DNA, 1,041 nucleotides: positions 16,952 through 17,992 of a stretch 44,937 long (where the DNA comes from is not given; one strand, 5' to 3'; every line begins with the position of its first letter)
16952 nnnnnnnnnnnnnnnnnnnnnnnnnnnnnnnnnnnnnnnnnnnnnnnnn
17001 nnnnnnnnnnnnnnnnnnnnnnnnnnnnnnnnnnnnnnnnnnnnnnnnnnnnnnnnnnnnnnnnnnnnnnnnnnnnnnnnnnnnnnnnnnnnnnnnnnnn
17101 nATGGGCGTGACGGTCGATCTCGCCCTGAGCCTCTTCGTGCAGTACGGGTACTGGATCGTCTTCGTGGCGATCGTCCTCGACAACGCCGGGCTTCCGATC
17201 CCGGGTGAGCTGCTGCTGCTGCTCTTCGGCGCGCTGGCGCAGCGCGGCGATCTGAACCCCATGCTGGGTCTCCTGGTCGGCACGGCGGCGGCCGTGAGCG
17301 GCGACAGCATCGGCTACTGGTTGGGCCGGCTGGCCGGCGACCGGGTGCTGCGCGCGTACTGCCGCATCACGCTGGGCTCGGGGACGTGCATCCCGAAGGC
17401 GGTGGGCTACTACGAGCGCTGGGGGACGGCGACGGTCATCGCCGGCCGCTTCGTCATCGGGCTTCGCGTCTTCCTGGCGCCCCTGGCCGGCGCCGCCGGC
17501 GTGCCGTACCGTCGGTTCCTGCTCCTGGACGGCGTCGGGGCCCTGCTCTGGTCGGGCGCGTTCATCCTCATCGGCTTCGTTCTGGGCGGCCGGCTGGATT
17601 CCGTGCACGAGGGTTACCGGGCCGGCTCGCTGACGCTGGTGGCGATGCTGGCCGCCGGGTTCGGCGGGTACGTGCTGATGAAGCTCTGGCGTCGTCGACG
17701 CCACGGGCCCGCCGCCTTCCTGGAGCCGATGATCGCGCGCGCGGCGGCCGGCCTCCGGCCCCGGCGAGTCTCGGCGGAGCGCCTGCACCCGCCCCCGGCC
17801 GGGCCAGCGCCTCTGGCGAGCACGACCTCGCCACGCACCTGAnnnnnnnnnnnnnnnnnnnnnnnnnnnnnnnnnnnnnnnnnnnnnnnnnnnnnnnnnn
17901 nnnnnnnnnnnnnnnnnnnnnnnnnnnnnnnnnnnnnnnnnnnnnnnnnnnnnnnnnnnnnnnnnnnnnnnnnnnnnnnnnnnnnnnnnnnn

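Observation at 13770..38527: Four exact copies of AAACyy-N15-CGAATAC, each just upstream of a start codon: a putative ECF sigma regulon promoter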

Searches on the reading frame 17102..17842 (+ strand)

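Call 13: search_protein_families(library=pfam, proteins=[window:17102-17842:+], max_evalue=0.01)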
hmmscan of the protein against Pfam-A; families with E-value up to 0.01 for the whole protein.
window:17102-17842:+ (246 aa): 1 family
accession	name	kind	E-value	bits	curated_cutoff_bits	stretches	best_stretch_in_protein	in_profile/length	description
PF09335.16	VTT_dom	-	5.6e-14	53.1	33.9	1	33-158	1-121/123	VTT domain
